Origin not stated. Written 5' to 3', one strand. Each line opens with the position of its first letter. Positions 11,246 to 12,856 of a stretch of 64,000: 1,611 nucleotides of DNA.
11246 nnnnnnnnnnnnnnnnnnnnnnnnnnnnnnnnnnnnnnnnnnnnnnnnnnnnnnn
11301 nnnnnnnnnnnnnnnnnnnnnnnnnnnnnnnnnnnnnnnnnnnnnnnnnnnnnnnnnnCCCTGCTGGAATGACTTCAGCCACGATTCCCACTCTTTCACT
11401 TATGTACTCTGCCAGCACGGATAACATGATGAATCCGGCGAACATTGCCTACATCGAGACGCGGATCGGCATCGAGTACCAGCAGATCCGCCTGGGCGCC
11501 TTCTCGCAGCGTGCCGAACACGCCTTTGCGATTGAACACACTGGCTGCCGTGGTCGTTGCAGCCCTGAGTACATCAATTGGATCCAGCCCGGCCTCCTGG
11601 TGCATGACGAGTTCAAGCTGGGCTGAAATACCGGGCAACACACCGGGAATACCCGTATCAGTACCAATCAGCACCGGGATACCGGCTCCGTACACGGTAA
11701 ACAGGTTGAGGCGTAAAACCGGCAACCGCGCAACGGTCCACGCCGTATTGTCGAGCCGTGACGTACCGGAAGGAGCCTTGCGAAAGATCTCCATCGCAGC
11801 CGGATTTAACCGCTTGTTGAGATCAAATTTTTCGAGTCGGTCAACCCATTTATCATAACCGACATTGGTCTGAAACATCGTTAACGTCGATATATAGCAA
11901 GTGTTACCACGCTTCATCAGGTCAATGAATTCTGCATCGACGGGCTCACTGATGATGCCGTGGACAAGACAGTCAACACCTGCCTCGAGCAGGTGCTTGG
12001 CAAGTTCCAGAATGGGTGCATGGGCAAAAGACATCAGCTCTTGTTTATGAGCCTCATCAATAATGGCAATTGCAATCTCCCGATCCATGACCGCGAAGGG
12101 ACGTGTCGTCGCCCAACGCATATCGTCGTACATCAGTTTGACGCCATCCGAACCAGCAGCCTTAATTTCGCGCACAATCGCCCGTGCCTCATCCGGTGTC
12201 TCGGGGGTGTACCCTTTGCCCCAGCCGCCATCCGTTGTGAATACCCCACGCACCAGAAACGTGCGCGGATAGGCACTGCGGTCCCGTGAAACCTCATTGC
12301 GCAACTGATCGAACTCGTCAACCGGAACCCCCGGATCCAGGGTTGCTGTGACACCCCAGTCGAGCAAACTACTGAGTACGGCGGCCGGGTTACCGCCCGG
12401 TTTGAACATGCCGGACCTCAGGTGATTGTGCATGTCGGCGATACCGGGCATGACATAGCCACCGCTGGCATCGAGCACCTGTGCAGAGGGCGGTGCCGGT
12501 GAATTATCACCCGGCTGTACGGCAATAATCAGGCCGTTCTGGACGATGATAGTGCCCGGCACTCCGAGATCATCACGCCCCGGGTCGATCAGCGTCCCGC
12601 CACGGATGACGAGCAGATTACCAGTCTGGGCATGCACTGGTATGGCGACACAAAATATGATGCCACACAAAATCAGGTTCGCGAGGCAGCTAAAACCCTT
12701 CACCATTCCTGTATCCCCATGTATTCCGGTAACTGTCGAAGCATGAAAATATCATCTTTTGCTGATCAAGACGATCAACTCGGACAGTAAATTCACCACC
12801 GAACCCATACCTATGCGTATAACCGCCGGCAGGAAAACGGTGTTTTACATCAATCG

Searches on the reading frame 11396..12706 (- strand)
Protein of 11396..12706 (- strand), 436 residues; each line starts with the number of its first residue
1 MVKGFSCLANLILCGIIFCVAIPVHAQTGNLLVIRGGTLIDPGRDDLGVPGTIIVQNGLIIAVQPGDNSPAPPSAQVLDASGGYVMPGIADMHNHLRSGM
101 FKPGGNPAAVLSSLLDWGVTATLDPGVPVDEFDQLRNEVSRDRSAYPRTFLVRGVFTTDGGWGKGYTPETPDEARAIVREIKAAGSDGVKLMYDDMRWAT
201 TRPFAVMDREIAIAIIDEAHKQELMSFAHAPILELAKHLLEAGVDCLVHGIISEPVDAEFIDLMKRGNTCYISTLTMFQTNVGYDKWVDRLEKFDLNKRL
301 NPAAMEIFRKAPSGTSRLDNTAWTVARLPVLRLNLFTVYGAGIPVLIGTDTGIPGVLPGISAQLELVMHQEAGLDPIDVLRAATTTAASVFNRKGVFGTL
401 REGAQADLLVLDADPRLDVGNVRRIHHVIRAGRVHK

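Call 10: search_protein_families(library=pfam, proteins=[window:11396-12706:-], max_evalue=0.001)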
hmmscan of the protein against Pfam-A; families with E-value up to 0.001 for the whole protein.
window:11396-12706:- (436 aa): 2 families
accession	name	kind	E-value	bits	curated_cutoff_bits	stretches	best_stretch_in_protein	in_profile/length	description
PF01979.26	Amidohydro_1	-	4.3e-16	59.5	25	1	84-434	1-344/345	Amidohydrolase family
PF07969.17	Amidohydro_3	-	8.7e-14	52.3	29.7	2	202-434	243-470/472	Amidohydrolase family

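Call 52: search_protein_families(library=ncbifam, proteins=[window:11396-12706:-], max_evalue=0.00001)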
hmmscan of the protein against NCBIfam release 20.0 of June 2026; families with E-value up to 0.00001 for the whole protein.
window:11396-12706:- (436 aa): 22 families
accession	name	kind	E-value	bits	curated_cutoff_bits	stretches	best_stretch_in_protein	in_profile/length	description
NF051886.1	XaaProDiPepCaul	equivalog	1.6e-26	93.3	500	2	337-436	302-398/398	Xaa-Pro dipeptidase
NF006689.0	PRK09237.1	equivalog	9.6e-15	54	371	1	32-141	5-109/383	amidohydrolase/deacetylase family metallohydrolase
NF009060.0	PRK12394.1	equivalog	1.9e-13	50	442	1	32-150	5-117/381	metallo-dependent hydrolase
TIGR01224.1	hutI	equivalog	4.2e-12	45.6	298.15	1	341-419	281-359/377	imidazolonepropionase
NF006558.0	PRK09059.1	equivalog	1.2e-10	40.5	645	0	33-96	6-69/430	dihydroorotase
NF006055.0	PRK08203.1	equivalog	4.1e-09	35.5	532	0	51-117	27-90/455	8-oxoguanine deaminase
NF006056.0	PRK08204.1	subfamily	4.9e-09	35.5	391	0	32-96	5-67/449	hypothetical protein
TIGR03314.1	Se_ssnA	subfamily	5.3e-08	32.1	455.5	0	50-100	20-71/441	putative selenium metabolism protein SsnA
NF006845.0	PRK09357.2-6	equivalog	6.4e-08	31.7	728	1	32-100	3-68/428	dihydroorotase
NF005540.0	PRK07203.1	equivalog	7.4e-08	31.4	444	0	32-100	2-72/444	putative aminohydrolase SsnA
NF005791.0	PRK07627.1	equivalog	1.5e-07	30.8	442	0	32-120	3-88/425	dihydroorotase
TIGR02967.1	guan_deamin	equivalog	1.7e-07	30.6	375.4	0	335-414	281-363/401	guanine deaminase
TIGR02318.1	phosphono_phnM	equivalog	1.7e-07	30.5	390.55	0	49-95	14-56/376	phosphonate metabolism protein PhnM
TIGR00857.1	pyrC_multi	subfamily_domain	3.9e-07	29.4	279.05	0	50-97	5-49/412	dihydroorotase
TIGR03178.1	allantoinase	equivalog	4e-07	29.2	357.85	0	33-97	3-61/441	allantoinase AllB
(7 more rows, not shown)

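Call 54: search_solved_structures(query=window:11396-12706:-, max_evalue=0.00001)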
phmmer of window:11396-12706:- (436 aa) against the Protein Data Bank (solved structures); distinct sequences matched with E-value up to 0.00001: 29.
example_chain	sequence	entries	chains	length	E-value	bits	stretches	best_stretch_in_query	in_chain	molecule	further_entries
4ub9_A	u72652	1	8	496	1.3e-18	70.2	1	369-433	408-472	Molinate hydrolase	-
4wgx_A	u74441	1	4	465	2.9e-18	69.1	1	369-433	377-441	Molinate hydrolase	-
2p9b_A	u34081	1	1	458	3.8e-18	68.7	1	339-432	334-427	Possible prolidase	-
9kov_A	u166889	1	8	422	5.1e-18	68.3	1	329-436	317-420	trum-mut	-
8ihq_A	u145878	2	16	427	4e-15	58.7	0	337-436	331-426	Amidohydrolase family protein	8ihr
3mtw_A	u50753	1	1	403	5.3e-15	58.3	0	333-434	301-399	L-Arginine carboxypeptidase Cc2672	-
8ihs_A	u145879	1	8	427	1.6e-14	56.8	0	337-436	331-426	Amidohydrolase family protein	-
8j85_A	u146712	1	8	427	3.1e-14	55.8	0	337-436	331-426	Amidohydrolase family protein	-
9l36_A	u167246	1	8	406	1.3e-13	53.7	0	337-436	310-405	Amidohydrolase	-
4whb_E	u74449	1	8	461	2.4e-13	52.9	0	371-433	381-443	Phenylurea hydrolase B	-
3feq_A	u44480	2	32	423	3.6e-12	49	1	374-432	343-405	PUTATIVE AMIDOHYDROLASE | PROLIDASE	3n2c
3mkv_A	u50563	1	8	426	7.6e-12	47.9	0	33-98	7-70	PUTATIVE AMIDOHYDROLASE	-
2qs8_A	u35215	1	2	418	1.9e-11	46.6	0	33-278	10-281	Xaa-Pro Dipeptidase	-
9l2t_G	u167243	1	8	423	6.5e-11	44.8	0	337-435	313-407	Amide hydrolase LlADH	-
3be7_A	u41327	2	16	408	8.5e-11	44.4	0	332-436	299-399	Zn-dependent arginine carboxypeptidase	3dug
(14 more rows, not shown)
